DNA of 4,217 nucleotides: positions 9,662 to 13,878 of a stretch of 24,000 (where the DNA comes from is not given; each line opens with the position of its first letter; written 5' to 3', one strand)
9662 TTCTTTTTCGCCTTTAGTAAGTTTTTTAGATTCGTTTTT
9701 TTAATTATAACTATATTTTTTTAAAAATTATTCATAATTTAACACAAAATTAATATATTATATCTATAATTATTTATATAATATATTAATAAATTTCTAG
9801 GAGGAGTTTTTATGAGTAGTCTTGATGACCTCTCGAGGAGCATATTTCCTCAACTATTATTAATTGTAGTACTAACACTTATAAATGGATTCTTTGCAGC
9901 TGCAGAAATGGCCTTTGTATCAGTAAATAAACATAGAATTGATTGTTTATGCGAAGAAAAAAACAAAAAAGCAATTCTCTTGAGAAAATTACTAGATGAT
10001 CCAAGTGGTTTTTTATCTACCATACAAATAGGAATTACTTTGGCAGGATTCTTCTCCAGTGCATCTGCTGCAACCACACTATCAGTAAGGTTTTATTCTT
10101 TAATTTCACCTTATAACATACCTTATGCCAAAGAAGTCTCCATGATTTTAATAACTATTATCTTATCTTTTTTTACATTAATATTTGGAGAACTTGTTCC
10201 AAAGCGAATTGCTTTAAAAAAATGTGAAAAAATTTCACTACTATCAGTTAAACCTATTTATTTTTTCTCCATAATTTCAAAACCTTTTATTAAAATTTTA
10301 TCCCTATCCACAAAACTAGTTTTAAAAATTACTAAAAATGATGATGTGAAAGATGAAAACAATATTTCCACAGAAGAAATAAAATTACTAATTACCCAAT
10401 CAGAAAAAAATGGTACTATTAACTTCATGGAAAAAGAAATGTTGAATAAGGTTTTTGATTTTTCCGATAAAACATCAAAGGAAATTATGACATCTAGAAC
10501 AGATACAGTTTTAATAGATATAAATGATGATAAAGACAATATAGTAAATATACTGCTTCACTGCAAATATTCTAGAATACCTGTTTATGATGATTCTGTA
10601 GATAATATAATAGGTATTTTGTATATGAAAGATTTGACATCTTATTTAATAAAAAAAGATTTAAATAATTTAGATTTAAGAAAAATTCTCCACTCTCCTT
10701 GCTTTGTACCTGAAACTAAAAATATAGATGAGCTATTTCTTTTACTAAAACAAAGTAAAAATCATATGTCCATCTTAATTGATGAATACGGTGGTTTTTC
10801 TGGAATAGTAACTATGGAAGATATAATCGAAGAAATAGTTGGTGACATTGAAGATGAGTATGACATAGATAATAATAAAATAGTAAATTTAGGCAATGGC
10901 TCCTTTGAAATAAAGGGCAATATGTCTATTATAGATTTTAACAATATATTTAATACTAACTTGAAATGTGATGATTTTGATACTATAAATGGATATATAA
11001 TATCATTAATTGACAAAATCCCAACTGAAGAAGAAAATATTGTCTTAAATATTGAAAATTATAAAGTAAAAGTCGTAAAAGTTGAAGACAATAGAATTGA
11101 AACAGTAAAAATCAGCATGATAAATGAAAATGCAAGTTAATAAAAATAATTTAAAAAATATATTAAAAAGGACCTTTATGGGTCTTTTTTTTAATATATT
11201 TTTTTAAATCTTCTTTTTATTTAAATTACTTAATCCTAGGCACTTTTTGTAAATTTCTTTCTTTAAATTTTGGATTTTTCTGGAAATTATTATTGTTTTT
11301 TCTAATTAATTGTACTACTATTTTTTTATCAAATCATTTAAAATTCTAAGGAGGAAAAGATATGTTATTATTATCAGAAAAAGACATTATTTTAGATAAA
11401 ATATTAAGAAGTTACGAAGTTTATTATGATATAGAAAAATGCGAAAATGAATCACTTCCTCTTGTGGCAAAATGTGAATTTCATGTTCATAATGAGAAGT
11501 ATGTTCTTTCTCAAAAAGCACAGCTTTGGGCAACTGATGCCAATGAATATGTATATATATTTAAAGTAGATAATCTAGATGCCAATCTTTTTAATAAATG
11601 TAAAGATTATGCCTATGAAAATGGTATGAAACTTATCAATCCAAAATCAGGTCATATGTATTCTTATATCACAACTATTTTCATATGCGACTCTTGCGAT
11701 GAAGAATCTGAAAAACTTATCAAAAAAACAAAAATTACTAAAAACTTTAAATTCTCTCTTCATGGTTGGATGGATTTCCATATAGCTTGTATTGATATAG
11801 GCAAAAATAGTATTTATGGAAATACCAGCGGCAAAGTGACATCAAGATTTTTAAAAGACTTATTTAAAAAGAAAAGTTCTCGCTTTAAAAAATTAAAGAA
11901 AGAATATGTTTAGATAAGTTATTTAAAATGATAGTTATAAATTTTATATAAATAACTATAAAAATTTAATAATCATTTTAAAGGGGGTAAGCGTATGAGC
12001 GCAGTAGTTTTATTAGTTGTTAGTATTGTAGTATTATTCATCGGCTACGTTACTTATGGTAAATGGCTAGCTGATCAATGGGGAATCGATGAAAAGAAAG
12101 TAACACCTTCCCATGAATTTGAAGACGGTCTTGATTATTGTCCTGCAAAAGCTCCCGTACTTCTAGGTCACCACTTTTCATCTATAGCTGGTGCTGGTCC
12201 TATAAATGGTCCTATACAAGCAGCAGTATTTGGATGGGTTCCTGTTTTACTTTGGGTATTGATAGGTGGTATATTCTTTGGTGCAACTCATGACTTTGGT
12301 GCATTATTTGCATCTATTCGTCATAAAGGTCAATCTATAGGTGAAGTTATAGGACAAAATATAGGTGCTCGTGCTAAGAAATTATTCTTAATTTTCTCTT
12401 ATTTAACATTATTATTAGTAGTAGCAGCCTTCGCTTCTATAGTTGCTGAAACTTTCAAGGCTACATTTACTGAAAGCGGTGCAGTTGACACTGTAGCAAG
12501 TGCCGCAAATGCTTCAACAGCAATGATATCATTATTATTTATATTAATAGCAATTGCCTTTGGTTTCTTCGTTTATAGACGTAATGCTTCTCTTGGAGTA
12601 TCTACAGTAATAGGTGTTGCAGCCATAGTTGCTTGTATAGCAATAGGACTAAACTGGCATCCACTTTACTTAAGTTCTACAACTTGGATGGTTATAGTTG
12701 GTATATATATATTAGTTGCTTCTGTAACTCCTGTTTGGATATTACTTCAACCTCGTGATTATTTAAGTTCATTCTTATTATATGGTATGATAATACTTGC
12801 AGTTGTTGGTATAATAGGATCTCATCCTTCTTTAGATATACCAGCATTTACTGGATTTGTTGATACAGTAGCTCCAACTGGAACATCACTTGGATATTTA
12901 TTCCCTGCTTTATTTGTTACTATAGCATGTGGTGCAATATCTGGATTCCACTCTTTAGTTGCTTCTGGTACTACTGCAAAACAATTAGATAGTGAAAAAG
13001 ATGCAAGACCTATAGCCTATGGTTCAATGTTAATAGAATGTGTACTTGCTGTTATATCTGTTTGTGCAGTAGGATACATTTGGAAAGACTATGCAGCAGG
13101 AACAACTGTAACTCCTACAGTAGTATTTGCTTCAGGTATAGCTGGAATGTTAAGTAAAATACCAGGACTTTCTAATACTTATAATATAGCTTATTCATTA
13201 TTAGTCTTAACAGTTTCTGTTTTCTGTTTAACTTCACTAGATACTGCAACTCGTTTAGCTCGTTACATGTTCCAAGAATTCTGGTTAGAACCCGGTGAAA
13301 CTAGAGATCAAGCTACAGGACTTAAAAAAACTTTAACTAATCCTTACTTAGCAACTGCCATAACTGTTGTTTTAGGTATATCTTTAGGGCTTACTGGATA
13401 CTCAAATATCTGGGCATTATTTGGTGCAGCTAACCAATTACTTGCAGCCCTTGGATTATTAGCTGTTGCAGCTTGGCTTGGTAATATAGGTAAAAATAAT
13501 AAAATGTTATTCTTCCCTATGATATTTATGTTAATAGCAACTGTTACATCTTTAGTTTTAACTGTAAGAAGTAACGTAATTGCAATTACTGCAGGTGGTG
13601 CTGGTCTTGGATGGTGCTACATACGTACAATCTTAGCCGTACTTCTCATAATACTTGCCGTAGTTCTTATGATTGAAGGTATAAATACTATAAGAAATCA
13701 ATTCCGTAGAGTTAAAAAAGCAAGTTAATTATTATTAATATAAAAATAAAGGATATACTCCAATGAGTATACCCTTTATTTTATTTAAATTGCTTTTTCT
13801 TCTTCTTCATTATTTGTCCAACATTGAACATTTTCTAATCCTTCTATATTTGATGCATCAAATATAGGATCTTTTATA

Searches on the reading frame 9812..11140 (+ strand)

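Call 18: search_protein_families(library=pfam, proteins=[window:9812-11140:+], max_evalue=0.01)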
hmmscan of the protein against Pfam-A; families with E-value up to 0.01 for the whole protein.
window:9812-11140:+ (442 aa): 3 families
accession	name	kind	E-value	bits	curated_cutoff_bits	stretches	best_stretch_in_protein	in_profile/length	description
PF01595.25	CNNM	-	6.9e-46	156.6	28.4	1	16-204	1-178/181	Cyclin M transmembrane N-terminal domain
PF03471.22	CorC_HlyC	-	2.6e-20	72.7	27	1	360-436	3-79/81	Transporter associated domain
PF00571.33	CBS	-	7.4e-12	45.9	24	2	294-343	6-56/57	CBS domain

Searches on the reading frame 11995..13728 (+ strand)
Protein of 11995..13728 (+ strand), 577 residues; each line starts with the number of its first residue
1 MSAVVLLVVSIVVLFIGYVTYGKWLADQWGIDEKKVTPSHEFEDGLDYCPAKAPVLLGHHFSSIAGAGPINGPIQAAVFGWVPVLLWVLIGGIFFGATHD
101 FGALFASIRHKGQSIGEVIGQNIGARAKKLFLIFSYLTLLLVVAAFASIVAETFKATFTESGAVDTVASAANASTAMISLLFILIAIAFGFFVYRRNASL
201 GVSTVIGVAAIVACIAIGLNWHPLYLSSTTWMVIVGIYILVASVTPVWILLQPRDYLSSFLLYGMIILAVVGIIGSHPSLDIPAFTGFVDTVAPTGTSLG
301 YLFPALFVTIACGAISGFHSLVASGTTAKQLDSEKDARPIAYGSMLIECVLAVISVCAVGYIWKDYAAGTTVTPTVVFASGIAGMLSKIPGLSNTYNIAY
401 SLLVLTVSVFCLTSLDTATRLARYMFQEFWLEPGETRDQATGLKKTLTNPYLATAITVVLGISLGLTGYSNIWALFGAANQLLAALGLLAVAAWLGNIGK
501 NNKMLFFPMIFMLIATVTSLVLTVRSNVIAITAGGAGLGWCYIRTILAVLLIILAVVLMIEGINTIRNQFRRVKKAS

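Call 18: search_protein_families(library=pfam, proteins=[window:11995-13728:+], max_evalue=0.01)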
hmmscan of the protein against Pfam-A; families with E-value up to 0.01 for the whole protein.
window:11995-13728:+ (577 aa): 1 family
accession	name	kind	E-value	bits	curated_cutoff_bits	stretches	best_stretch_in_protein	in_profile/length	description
PF02554.20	CstA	-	7.6e-152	507.3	27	2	3-364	2-356/560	Carbon starvation protein CstA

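Call 92: search_protein_families(library=phrogs, proteins=[L092:12794-14785:+], max_evalue=0.01)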
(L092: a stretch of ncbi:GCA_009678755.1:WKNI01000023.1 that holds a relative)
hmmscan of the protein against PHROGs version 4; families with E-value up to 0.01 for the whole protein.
L092:12794-14785:+ (664 aa): 2 families
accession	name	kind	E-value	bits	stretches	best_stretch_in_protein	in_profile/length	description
phrog_2695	-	unknown function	4e-34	119.5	1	16-249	10-241/531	-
phrog_7567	-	unknown function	7.3e-17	62.2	1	13-328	9-296/434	-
